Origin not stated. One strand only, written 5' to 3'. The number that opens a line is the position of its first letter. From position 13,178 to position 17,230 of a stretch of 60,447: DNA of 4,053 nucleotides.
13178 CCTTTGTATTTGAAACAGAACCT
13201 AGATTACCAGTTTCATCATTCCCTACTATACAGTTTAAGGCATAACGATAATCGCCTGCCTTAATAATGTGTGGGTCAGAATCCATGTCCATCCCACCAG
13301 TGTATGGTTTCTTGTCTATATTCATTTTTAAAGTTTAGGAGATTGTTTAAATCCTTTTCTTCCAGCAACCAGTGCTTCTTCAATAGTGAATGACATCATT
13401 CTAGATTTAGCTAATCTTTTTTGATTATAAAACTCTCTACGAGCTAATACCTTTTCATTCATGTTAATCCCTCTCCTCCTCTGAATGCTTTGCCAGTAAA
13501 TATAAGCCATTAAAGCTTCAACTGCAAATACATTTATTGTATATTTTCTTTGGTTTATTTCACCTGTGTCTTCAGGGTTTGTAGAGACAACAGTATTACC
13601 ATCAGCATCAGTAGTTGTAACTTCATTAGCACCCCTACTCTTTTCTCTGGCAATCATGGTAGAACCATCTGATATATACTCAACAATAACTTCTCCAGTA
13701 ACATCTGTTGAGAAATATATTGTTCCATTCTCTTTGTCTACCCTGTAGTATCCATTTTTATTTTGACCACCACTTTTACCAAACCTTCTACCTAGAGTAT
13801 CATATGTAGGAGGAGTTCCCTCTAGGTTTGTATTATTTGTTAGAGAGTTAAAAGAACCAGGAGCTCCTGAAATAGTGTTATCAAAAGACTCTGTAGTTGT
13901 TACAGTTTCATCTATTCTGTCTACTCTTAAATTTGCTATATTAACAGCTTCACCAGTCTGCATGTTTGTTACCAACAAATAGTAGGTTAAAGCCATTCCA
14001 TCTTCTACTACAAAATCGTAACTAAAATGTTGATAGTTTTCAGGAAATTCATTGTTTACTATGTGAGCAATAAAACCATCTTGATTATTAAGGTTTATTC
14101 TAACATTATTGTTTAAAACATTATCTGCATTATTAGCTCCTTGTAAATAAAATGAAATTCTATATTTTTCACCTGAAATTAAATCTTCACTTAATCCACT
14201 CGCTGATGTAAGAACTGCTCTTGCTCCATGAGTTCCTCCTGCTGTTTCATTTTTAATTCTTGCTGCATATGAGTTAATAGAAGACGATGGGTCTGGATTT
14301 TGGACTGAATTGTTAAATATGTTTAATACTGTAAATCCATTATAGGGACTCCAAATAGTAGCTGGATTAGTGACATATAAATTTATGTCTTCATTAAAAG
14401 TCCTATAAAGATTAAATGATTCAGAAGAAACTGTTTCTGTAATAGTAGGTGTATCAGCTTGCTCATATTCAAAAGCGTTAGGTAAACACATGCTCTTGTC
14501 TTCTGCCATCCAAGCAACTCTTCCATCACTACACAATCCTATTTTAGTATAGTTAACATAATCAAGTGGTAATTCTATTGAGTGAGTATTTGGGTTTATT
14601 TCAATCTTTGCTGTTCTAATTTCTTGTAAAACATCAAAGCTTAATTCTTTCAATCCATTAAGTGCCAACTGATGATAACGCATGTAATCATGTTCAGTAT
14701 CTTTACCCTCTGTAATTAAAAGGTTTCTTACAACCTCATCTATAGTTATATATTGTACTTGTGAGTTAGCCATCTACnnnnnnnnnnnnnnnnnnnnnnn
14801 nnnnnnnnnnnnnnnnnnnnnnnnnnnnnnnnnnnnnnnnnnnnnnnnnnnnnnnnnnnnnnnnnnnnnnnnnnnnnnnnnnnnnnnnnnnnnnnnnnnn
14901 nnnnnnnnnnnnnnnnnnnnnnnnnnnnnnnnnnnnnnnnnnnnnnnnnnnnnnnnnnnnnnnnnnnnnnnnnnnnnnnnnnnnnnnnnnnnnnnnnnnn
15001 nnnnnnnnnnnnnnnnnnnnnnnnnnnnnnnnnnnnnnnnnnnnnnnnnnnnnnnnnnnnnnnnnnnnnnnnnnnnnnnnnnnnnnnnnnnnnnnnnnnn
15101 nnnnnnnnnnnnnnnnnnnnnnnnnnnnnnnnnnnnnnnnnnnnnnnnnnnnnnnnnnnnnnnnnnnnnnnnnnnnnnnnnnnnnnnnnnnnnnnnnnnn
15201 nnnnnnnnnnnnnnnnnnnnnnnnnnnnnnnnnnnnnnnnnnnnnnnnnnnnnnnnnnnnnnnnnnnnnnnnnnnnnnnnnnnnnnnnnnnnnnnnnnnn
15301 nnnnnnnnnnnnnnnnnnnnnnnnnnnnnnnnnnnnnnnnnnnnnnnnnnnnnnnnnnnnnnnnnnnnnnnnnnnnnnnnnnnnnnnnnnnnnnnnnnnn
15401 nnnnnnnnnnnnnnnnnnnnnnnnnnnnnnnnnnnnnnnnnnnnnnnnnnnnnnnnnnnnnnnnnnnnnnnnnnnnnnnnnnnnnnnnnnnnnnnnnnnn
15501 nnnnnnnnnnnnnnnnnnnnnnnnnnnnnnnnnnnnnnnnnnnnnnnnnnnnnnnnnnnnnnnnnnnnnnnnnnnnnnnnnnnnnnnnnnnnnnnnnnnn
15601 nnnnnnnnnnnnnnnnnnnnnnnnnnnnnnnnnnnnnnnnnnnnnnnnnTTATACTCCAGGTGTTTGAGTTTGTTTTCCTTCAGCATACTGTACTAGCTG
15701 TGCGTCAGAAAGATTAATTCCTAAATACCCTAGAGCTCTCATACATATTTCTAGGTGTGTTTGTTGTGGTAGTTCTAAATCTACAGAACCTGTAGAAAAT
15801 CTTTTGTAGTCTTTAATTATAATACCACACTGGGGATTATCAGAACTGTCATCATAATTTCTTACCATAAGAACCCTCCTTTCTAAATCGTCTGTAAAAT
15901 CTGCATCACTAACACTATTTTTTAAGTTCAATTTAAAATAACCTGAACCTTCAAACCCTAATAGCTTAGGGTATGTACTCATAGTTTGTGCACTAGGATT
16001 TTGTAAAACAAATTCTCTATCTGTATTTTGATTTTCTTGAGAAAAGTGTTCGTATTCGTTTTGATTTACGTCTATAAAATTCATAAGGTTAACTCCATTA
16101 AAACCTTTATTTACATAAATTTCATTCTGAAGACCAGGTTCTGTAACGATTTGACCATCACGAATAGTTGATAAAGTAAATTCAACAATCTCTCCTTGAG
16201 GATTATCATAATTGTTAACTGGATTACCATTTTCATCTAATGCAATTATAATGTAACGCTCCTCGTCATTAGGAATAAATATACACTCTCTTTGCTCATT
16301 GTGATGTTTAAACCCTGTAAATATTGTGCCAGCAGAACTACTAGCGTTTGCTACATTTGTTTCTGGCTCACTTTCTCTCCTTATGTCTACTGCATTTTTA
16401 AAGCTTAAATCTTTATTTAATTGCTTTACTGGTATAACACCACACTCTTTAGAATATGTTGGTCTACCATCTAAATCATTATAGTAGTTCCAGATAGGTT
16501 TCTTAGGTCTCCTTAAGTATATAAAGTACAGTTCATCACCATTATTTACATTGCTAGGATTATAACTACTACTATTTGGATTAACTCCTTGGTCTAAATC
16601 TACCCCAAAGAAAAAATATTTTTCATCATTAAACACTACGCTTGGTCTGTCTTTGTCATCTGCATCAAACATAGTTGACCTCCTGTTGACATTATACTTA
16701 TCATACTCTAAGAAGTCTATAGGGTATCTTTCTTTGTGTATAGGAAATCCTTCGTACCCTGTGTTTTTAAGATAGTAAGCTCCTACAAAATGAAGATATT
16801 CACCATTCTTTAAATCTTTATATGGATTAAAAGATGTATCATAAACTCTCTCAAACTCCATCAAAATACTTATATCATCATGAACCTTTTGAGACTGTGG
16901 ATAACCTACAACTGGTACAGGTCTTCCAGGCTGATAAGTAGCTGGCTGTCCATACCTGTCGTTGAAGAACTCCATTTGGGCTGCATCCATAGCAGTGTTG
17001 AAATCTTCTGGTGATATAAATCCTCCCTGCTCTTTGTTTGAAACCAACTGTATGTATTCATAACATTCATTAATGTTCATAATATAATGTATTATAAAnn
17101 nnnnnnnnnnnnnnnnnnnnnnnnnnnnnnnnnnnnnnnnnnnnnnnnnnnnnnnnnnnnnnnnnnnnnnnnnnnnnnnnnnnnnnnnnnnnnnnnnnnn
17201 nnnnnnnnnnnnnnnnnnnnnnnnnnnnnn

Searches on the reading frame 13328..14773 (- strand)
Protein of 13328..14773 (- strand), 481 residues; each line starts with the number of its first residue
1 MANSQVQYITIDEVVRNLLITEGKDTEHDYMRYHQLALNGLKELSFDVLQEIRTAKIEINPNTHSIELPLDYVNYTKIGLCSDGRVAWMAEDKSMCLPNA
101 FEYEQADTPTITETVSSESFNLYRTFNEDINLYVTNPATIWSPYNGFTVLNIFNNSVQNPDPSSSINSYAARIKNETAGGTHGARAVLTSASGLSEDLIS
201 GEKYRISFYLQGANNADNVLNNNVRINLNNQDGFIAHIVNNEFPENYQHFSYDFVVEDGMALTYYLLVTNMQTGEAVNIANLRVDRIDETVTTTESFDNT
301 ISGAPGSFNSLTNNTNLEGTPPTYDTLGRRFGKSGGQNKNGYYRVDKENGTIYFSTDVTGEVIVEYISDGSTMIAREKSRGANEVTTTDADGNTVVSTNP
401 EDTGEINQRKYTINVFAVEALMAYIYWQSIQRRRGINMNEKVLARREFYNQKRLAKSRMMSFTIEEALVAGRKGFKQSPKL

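Call 14: search_protein_families(library=phrogs, proteins=[window:13328-14773:-], max_evalue=0.0001)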
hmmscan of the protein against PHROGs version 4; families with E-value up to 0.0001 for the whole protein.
window:13328-14773:- (481 aa): 1 family
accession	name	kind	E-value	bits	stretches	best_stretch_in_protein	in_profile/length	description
phrog_13977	-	head and packaging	7e-30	105.4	3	5-102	18-119/273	virion structural protein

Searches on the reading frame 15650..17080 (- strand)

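Call 14: search_protein_families(library=phrogs, proteins=[window:15650-17080:-], max_evalue=0.0001)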
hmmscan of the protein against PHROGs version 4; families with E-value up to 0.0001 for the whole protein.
window:15650-17080:- (476 aa): 1 family
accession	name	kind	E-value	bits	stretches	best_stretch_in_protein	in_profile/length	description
phrog_14543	-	head and packaging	2e-09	38.2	0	2-41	4-43/234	virion structural protein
